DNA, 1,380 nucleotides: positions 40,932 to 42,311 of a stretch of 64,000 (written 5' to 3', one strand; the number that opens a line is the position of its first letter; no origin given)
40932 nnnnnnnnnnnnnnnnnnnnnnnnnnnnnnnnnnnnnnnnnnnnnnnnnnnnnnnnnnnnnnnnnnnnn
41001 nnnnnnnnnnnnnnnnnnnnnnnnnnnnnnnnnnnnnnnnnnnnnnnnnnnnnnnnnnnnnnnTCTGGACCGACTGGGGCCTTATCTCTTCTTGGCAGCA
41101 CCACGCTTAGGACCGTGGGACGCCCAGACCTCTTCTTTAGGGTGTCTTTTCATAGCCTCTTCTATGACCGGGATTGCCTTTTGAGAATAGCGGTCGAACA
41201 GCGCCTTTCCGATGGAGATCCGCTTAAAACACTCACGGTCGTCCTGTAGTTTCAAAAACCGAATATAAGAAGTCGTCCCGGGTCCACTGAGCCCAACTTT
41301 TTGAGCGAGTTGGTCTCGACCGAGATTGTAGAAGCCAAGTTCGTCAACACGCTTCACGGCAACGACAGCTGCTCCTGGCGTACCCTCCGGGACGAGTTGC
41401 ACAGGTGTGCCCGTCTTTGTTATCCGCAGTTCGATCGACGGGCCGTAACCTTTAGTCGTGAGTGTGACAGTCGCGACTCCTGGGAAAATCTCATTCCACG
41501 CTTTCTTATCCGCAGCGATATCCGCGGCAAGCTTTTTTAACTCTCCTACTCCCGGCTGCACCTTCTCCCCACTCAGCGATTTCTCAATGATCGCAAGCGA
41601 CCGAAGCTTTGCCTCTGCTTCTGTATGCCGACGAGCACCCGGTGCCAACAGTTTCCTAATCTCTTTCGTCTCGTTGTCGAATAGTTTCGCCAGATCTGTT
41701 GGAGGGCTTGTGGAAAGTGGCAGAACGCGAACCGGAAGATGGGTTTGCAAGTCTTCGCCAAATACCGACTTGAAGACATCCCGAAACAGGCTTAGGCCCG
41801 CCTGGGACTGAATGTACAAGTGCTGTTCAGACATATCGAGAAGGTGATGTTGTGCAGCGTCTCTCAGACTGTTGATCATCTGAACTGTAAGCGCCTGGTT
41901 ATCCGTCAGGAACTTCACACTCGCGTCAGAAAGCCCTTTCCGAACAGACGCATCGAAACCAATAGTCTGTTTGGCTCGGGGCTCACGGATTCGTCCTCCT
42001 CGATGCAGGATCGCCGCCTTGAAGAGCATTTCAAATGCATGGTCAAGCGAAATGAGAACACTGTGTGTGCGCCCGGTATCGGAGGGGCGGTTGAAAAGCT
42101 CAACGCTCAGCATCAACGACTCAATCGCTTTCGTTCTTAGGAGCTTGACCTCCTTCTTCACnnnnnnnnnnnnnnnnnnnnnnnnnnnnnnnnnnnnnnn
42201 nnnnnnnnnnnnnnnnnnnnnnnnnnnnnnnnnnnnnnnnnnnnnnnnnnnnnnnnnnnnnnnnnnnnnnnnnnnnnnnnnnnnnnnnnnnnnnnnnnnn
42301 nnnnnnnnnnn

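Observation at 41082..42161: Uncharacterised 359-aa gene translationally coupled between hsdS and hsdR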

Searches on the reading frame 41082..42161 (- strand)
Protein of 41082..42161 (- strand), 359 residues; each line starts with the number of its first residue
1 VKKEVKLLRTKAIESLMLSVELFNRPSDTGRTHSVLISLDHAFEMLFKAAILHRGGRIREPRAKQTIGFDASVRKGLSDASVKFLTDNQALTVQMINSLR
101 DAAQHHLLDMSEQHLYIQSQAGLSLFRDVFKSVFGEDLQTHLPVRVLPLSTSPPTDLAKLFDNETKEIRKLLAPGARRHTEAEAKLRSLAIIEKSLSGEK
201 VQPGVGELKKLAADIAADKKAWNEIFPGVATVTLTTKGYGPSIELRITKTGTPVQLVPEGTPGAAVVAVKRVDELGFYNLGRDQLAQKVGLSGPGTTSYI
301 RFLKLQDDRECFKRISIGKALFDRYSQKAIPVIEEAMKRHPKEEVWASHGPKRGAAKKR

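Call 4: search_protein_families(library=pfam, proteins=[window:41082-42161:-], max_evalue=1)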
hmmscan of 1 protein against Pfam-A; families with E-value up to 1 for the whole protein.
window:41082-42161:- (359 aa): 1 family
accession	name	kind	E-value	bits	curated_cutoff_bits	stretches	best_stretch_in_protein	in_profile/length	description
PF12358.13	DUF3644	-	1.4e-13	51.3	27.6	1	10-165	4-164/183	Domain of unknown function (DUF3644)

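Call 5: search_protein_families(library=padloc, proteins=[window:41082-42161:-], max_evalue=1)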
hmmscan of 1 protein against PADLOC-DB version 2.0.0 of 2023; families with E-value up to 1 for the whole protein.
window:41082-42161:- (359 aa): 7 families
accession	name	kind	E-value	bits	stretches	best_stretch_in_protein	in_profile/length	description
PDLC04951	PDC-S19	-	1.8e-147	489.2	1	1-351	1-351/357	-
PDLC04947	PDC-S19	-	4.7e-94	313.6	1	1-352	3-350/355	-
PDLC04953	PDC-S19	-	4.5e-17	60.5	1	6-166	8-175/333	-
PDLC04952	PDC-S19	-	1.4e-13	49.1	1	1-152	1-150/328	-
PDLC04949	PDC-S19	-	4.9e-09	34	1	4-151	6-150/334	-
PDLC04954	PDC-S19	-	3.1e-06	24.8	2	2-54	2-55/330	-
PDLC04950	PDC-S19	-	5.6e-05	20.6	1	2-58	5-61/353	-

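Call 6: search_protein_families(library=ncbifam, proteins=[window:41082-42161:-], max_evalue=1)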
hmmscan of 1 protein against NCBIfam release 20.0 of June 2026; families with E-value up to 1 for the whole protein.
window:41082-42161:- (359 aa): 0 families

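Call 7: search_solved_structures(query=window:41082-42161:-, max_evalue=10)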
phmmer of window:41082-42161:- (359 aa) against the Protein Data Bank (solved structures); distinct sequences matched with E-value up to 10: 1.
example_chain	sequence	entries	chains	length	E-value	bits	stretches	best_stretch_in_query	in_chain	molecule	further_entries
8ouw_A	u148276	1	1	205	0.83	12.1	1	39-120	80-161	Probable DNA replication complex GINS protein PSF1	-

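Call 9: find_homologous_proteins(query=window:41082-42161:-, max_evalue=0.001)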
Query window:41082-42161:- (359 aa): 3115 proteins with E <= 0.001 among 8000 candidates; the best 120 are listed.
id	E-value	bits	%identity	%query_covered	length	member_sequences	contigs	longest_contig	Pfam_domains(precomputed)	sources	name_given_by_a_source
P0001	1.2e-220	750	99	96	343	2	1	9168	PF12358.14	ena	-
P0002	1.7e-187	641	80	99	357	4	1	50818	PF12358.14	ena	-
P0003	2.6e-187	640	81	97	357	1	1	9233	PF12358.14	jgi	jgi:hypothetical protein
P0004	8.2e-187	638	79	100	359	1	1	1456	PF12358.14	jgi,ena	-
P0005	8.7e-186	635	80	99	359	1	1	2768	PF12358.14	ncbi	-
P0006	9.7e-184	628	79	99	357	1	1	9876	PF12358.14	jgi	jgi:hypothetical protein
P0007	2.7e-183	627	80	97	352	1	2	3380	PF12358.14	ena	-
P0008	2.8e-183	627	78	99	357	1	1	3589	PF12358.14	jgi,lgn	jgi:hypothetical protein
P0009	7.9e-183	625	80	97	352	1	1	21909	PF12358.14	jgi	jgi:hypothetical protein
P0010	9.2e-183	625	81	97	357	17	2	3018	PF12358.14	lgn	-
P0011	1.5e-182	624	79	98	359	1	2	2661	PF12358.14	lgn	-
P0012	1.8e-182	624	78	99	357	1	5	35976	PF12358.14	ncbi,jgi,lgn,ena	-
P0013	3.2e-182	623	79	97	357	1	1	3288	PF12358.14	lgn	-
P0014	5.3e-181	619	76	100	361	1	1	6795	PF12358.14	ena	-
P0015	1.4e-180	618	78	99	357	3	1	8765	PF12358.14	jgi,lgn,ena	-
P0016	1.8e-180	618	78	100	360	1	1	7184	PF12358.14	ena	-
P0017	4.0e-180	616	80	97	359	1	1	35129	PF12358.14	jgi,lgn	jgi:hypothetical protein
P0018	6.0e-180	616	79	97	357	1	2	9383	PF12358.14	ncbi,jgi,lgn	ncbi:MAG: hypothetical protein ACI87E_003397 [Mariniblastus sp.]|jgi:hypothetical protein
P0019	1.9e-179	614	79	97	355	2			PF12358.14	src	-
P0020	3.3e-179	613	78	97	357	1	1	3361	PF12358.14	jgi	jgi:hypothetical protein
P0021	1.0e-178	612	78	97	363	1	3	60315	PF12358.14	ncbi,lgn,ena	-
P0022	2.8e-178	610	77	100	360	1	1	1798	PF12358.14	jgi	jgi:hypothetical protein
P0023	2.9e-178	610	81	97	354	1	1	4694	PF12358.14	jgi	jgi:hypothetical protein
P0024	1.1e-177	608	78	99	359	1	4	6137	PF12358.14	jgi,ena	-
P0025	1.2e-177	608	76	98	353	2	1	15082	PF12358.14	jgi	jgi:hypothetical protein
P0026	3.4e-177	607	77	100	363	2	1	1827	PF12358.14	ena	-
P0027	3.5e-177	607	77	97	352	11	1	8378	PF12358.14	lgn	-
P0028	4.4e-177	606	79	98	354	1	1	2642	PF12358.14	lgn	-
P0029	8.8e-177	605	77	97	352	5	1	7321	PF12358.14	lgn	-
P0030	1.7e-176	604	78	97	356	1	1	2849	PF12358.14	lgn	-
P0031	4.3e-176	603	78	98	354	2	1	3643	PF12358.14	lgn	-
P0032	1.4e-175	601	76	98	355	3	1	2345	PF12358.14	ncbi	-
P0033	1.9e-175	601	75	100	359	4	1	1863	PF12358.14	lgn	-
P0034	3.9e-175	600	75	100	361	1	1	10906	PF12358.14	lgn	-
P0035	1.7e-174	598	77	97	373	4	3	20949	PF12358.14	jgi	jgi:hypothetical protein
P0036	1.0e-173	595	76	100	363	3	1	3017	PF12358.14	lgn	-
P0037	1.8e-173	594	77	97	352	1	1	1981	PF12358.14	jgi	jgi:hypothetical protein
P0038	2.3e-173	594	75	97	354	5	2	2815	PF12358.14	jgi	jgi:hypothetical protein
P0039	3.4e-173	594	76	97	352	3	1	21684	PF12358.14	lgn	-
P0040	8.1e-173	592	75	97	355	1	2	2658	PF12358.14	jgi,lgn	jgi:hypothetical protein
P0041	9.3e-173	592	76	97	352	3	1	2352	PF12358.14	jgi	jgi:hypothetical protein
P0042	1.6e-172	591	76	97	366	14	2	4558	PF12358.14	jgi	jgi:hypothetical protein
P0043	2.4e-172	591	75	97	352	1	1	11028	PF12358.14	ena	-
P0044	4.9e-172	590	75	97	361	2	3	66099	PF12358.14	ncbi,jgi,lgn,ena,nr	ncbi:MAG TPA: hypothetical protein PK528_12595 [Syntrophorhabdus sp.]|nr:hypothetical protein [Syntr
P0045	5.7e-172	590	75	99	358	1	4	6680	PF12358.14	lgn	-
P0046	8.1e-172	589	76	97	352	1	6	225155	PF12358.14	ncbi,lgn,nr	ncbi:MAG: hypothetical protein JSR29_17470 [Nitrospira sp.]|nr:hypothetical protein [Nitrospira sp.]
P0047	9.8e-172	589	76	97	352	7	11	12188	PF12358.14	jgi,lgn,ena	jgi:hypothetical protein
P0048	1.3e-171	588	75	97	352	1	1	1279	PF12358.14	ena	-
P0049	1.8e-171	588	75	97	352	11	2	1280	PF12358.14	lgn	-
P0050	4.6e-169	580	74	97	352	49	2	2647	PF12358.14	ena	-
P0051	7.0e-169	579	75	96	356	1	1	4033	PF12358.14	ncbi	-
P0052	1.2e-168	579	74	97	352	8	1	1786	PF12358.14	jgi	jgi:hypothetical protein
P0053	1.8e-168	578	74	97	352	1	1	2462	PF12358.14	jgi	jgi:hypothetical protein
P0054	4.3e-168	577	74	97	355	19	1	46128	PF12358.14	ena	-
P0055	2.5e-167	574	73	99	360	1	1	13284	PF12358.14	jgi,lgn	jgi:hypothetical protein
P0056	8.2e-167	573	72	97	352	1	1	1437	PF12358.14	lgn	-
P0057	1.1e-165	569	73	97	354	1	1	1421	PF12358.14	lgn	-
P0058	1.1e-164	566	72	97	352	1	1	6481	PF12358.14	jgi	jgi:hypothetical protein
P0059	2.2e-161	555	71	98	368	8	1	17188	PF12358.14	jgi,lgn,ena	-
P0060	2.9e-161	554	70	99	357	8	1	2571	PF12358.14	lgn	-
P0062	5.0e-160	550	70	97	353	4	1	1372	PF12358.14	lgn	-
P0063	1.4e-156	539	71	97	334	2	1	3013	PF12358.14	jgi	jgi:hypothetical protein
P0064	1.9e-156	539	68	97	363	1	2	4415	PF12358.14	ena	-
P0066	5.2e-155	534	68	98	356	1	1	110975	PF12358.14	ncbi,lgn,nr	ncbi:MAG: hypothetical protein M1455_07450 [Actinobacteria bacterium]|nr:hypothetical protein [Actin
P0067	7.1e-154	530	72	92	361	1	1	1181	PF12358.14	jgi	jgi:hypothetical protein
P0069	6.6e-152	524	68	97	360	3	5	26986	PF12358.14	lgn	-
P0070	7.2e-152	523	68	97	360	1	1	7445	PF12358.14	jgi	jgi:hypothetical protein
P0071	4.1e-151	521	68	97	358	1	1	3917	PF12358.14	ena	-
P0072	4.2e-151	521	66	99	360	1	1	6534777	PF12358.14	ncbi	-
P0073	2.6e-150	518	67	97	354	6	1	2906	PF12358.14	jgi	jgi:hypothetical protein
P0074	6.4e-150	517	67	97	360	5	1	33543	PF12358.14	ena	-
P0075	1.3e-149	516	68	97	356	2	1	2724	PF12358.14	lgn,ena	-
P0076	1.5e-149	516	67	97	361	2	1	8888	PF12358.14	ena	-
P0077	2.9e-149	515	72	89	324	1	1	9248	PF12358.14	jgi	jgi:hypothetical protein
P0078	8.5e-149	513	66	97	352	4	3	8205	PF12358.14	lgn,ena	-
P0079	4.3e-148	511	66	97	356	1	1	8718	PF12358.14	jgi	jgi:hypothetical protein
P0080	1.9e-147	509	65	100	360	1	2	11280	PF12358.14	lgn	-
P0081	3.4e-147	508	68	97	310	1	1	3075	PF12358.14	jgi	jgi:hypothetical protein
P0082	7.0e-146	504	66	97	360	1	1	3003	PF12358.14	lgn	-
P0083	2.4e-145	502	65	99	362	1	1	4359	PF12358.14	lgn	-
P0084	2.9e-145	502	64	96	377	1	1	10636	PF12358.14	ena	-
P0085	3.0e-145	502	65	98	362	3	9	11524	PF12358.14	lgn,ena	-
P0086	4.2e-145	501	65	97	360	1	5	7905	PF12358.14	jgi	jgi:hypothetical protein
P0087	7.3e-145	500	64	100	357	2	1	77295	PF12358.14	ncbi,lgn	-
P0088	2.3e-144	499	74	82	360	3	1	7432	PF12358.14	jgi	jgi:hypothetical protein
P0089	4.6e-144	498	65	98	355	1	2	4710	PF12358.14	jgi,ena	jgi:hypothetical protein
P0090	7.1e-144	497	66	94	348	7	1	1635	PF12358.14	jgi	jgi:hypothetical protein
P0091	1.1e-143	497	67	95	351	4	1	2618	PF12358.14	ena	-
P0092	1.1e-142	493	64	100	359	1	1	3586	PF12358.14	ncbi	-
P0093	1.2e-142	493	64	98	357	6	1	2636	PF12358.14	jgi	-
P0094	1.2e-142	493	64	97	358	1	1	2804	PF12358.14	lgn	-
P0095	4.3e-142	491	65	98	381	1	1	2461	PF12358.14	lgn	-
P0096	8.8e-142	490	64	97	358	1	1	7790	PF12358.14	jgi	jgi:hypothetical protein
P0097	1.0e-141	490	64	98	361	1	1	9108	PF12358.14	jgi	jgi:hypothetical protein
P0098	1.3e-141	490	67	94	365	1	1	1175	PF12358.14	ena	-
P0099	2.3e-141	489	63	98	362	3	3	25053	PF12358.14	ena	-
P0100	2.4e-141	489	63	100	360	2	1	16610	PF12358.14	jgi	-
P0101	1.2e-140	487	64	97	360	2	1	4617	PF12358.14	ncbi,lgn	-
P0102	1.2e-140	487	70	88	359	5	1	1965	PF12358.14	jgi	jgi:hypothetical protein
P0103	1.8e-140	486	65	97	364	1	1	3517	PF12358.14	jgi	jgi:hypothetical protein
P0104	2.7e-140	485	63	97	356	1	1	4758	PF12358.14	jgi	jgi:hypothetical protein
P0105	6.2e-140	484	64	98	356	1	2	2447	PF12358.14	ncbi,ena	-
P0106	8.0e-140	484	64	97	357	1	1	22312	PF12358.14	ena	-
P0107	1.1e-139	484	63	100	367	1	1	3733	PF12358.14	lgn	-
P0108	1.1e-139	483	62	100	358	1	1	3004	PF12358.14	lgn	-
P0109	3.6e-139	482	61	99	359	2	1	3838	PF12358.14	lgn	-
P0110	4.0e-139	482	63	99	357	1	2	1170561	PF12358.14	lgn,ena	-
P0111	4.1e-139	482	64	96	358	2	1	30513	PF12358.14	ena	-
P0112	5.4e-139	481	63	96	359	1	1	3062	PF12358.14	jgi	jgi:hypothetical protein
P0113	1.4e-138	480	63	97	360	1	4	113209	PF12358.14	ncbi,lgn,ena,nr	ncbi:MAG: hypothetical protein LAP61_17335 [Acidobacteriia bacterium]|nr:hypothetical protein [Terri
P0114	2.9e-138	479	64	100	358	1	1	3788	PF12358.14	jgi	jgi:hypothetical protein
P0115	3.4e-138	479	63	97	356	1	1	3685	PF12358.14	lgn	-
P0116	3.8e-138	478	62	97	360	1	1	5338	PF12358.14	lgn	-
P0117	5.9e-138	478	61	100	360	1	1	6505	PF12358.14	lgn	-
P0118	7.2e-138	477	62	100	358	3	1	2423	PF12358.14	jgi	jgi:hypothetical protein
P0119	1.5e-137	476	63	97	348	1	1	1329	PF12358.14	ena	-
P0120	1.5e-137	476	62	98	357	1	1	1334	PF12358.14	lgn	-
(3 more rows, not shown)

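Call 23: find_related_loci(query=A1, collection=genome_contigs, flank=8000)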
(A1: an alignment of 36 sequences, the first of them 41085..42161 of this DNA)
Query A1 (359 aa) in genome_contigs; peptide patterns used: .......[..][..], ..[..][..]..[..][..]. (x = any residue, [..] = any of these).
291 stretches matched a pattern; 242 encode a relative of the query (tblastn E <= 1e-3); the best 80 are kept; 80 distinct loci.
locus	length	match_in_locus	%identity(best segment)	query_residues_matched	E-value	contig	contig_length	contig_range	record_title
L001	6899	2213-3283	79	1-357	0e+0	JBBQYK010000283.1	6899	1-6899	MAG: Verrucomicrobiota bacterium isolate Co_metawrap_2159 Cmw_2159_k141_1756455_length_6899_cov_14.4948, whole genome sh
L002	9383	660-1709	79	1-350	0e+0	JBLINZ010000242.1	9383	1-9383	MAG: Mariniblastus sp. isolate 3300053785_18 Ga0535658_0022046, whole genome shotgun sequence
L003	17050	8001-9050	78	1-350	0e+0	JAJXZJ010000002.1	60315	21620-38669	MAG: bacterium isolate BP7.bin47 NODE_604_length_60315_cov_2.727903, whole genome shotgun sequence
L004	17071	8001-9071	66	1-355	3e-161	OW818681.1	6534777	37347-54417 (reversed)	metagenome genome assembly, chromosome: 1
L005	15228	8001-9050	63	1-350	5e-147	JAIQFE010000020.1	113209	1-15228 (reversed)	MAG: Terriglobia bacterium isolate SRVP_10 SR-VP_26_10_2019_B_40cm_scaffold_185, whole genome shotgun sequence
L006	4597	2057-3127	61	1-355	6e-150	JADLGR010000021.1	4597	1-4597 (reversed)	MAG: Deltaproteobacteria bacterium isolate SJ448 c_000000035793, whole genome shotgun sequence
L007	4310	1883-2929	62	1-349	4e-149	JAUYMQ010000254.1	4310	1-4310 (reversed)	MAG: Deltaproteobacteria bacterium isolate C24_metabat.bin.90 C24_k141_1044797, whole genome shotgun sequence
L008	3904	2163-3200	60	1-346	1e-145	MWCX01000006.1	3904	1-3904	MAG: Bacteroidetes bacterium ADurb.Bin174 BWY08_contig000006, whole genome shotgun sequence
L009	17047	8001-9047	60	1-349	4e-141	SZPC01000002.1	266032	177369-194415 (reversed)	Ignavibacteria bacterium CHB1 ZYPT4scaffold_2, whole genome shotgun sequence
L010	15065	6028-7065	60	1-346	3e-140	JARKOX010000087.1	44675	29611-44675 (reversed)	MAG: Prolixibacteraceae bacterium isolate D148_metabat.30 k141_112344, whole genome shotgun sequence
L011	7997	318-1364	62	1-349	1e-139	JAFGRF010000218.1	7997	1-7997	MAG: candidate division WOR-3 bacterium isolate Zod_Metabat.816 k87_5499243, whole genome shotgun sequence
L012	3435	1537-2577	60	1-347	9e-143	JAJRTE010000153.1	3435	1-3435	MAG: Myxococcota bacterium isolate Dive96_bin1.27 k141_2661901, whole genome shotgun sequence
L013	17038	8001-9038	59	1-346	4e-138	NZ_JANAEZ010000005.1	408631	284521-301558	Aquiflexum gelatinilyticum strain XJ19-10 spades_K_25_97_5, whole genome shotgun sequence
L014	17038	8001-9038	58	1-346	4e-138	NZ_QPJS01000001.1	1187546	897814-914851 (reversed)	Schleiferia thermophila strain DSM 21410 Ga0244498_101, whole genome shotgun sequence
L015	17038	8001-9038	59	1-346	7e-137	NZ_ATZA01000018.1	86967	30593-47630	Olivibacter sitiensis DSM 17696 A37SDRAFT_scaffold_17.18_C, whole genome shotgun sequence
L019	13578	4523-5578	58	1-352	2e-136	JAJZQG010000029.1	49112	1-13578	MAG: Myxococcales bacterium isolate SKS1.bin3 NODE_1169_length_49112_cov_2.139839, whole genome shotgun sequence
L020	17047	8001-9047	58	1-349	1e-136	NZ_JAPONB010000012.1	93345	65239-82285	Salinimicrobium sp. TH3 NODE_12_length_93345_cov_195.904930, whole genome shotgun sequence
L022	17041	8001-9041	58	1-346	4e-136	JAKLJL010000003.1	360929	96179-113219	MAG: Bacteroidetes bacterium isolate MAG.504 MAG.504-NODE_3_length_360929_cov_14.455918, whole genome shotgun sequence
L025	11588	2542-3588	57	1-349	1e-135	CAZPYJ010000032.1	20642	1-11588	MAG TPA_asm: uncultured Lentimicrobiaceae bacterium isolate SRP241326_co4_23 genome assembly, contig: NODE_3532_length_2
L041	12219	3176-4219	59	1-348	2e-133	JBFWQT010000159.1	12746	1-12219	MAG: Planctomycetota bacterium isolate CA_2019_TPBF_19 NODE_21130_length_12746_cov_3.426658_TPBF, whole genome shotgun s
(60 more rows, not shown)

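Call 30: search_protein_families(library=pfam, alignment_id=A2, max_evalue=0.001)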
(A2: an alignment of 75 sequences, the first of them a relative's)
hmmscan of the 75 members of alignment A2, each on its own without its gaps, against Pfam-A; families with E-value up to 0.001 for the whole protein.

A. member 1, L001:1769-2209:+ (146 aa): 0 families

B. families by the number of members that match (of 75 scanned): 33 families (the first 25 are shown)
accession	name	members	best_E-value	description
PF01420.25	Methylase_S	31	4e-39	Type I restriction modification DNA specificity domain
PF04851.21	ResIII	6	6.2e-25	Type III restriction enzyme, res subunit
PF01555.25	N6_N4_Mtase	5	4.2e-50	DNA methylase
PF00270.35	DEAD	4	3.8e-32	DEAD/DEAH box helicase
PF02384.22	N6_Mtase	3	1.5e-75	N-6 DNA Methylase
PF18766.7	SWI2_SNF2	3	5.5e-29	SWI2/SNF2 ATPase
PF12161.14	HsdM_N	3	6.5e-14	HsdM N-terminal domain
PF07669.17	Eco57I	3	5.1e-11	Eco57I restriction-modification methylase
PF01170.24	UPF0020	3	1.4e-07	RMKL-like, methyltransferase domain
PF07495.19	Y_Y_Y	3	0.00022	Y_Y_Y domain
PF08843.17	AbiEii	2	2.5e-42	Nucleotidyl transferase AbiEii toxin, Type IV TA system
PF04313.20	HSDR_N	2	6.7e-18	Type I restriction enzyme R protein N terminus (HSDR_N)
PF22679.2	T1R_D3-like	2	4e-11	Type I restriction enzyme subunit R domain 3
PF20473.4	MmeI_Mtase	2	1.3e-05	MmeI, DNA-methyltransferase domain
PF13872.12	AAA_34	1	2.9e-121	P-loop containing NTP hydrolase pore-1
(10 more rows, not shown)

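Call 31: search_protein_families(library=pfam, alignment_id=A3, max_evalue=0.001)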
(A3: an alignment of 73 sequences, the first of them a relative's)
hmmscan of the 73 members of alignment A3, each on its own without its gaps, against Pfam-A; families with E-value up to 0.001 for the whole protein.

A. member 1, L001:3627-4151:+ (174 aa): 1 family
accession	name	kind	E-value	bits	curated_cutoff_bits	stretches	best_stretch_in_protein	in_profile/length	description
PF01797.21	Y1_Tnp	-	1.2e-25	90.4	23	1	30-143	3-121/121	Transposase IS200 like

B. families by the number of members that match (of 73 scanned): 62 families (the first 25 are shown)
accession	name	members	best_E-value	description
PF04313.20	HSDR_N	13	3.7e-51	Type I restriction enzyme R protein N terminus (HSDR_N)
PF18766.7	SWI2_SNF2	9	1e-80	SWI2/SNF2 ATPase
PF04851.21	ResIII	9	7.7e-20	Type III restriction enzyme, res subunit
PF04326.19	SLFN_AlbA_2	7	1.7e-21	Schlafen, AlbA_2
PF11867.13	T1RH-like_C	6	4.5e-137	Type I restriction enzyme HindI endonuclease subunit-like, C-terminal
PF22679.2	T1R_D3-like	6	1.3e-22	Type I restriction enzyme subunit R domain 3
PF13749.12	HATPase_c_4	5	5.7e-19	Putative ATP-dependent DNA helicase recG C-terminal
PF00270.35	DEAD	4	3.1e-27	DEAD/DEAH box helicase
PF14355.11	Abi_C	3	2e-25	Abortive infection C-terminus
PF03235.19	GmrSD_N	2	2.7e-31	GmrSD restriction endonuclease, N-terminal domain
PF00717.28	Peptidase_S24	2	2e-15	Peptidase S24-like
PF01420.25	Methylase_S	2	6.9e-13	Type I restriction modification DNA specificity domain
PF01381.28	HTH_3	2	9.2e-12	Helix-turn-helix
PF13560.12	HTH_31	2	3.7e-11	Helix-turn-helix domain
PF13412.12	HTH_24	2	4.9e-06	Winged helix-turn-helix DNA-binding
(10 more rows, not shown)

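Call 32: predict_structure(alignment_id=A1)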
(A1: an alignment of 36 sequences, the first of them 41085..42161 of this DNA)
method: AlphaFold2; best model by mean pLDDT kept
length: 359 residues; sequences in the alignment: 36
mean_pLDDT: 82.1   pTM: 0.64
mean pLDDT of the five models: 82.1, 79.6, 79.4, 77.9, 76.6
residues with pLDDT >= 90: 117; 70-90: 180; 50-70: 37; < 50: 25
segments of 3 or more residues with pLDDT < 50: 239-241, 253-257, 265-272, 354-359
pLDDT, mean of each block of 10 residues (from residue 1): 91 93 85 93 97 92 87 86 88 89 86 87 91 90 67 66 90 86 90 77 85 89 83 64 65 49 44 69 91 90 90 83 90 91 87 50
secondary structure, 60 per line:
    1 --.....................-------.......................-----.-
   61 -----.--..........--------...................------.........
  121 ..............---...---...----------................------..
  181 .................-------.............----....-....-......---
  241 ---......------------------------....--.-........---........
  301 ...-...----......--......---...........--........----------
elements in order: H3-23 H31-53 H69-78 H87-105 H112-134 H157-172 H179-197 H205-217 H222-225 H227-230 E232-237 E244-249 H274-277 H282-289 H293-303 E312-317 E320-325 H329-339 H342-349

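Call 34: search_protein_representatives(protein=window:41085-42161:-)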
Query: 359 residues. Proteins with E-value up to 0.001 (for the whole library): 827; up to 1e-10: 501; up to 1e-30: 186. The best 150 are listed.
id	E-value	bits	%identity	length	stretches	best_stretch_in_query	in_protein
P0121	9.4e-124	429.4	58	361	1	1-354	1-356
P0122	4.4e-99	348.3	56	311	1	48-352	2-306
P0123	4.7e-96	338.3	47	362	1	1-350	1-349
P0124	1.7e-93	329.9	62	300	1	1-253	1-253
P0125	2.0e-91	323.1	78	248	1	1-197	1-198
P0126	1.3e-90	320.4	47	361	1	1-349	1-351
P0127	4.0e-90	318.9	50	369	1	1-351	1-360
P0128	1.0e-89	317.5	50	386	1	1-349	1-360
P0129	3.0e-89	316.0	50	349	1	1-337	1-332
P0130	6.6e-87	308.3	46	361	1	1-352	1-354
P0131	2.7e-84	299.7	45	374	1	2-353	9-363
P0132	4.5e-84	299.0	54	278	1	1-276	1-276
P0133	8.1e-84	298.1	57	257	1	103-353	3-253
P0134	1.1e-81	291.1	45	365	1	1-354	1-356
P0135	1.9e-81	290.3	47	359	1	1-350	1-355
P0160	7.7e-68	245.6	40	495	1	2-340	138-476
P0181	3.5e-56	207.3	37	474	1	2-333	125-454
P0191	6.6e-53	196.5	46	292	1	3-212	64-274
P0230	1.0e-41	159.8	37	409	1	10-270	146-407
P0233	3.8e-41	157.9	49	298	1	194-355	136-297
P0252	1.7e-38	149.1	40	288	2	159-357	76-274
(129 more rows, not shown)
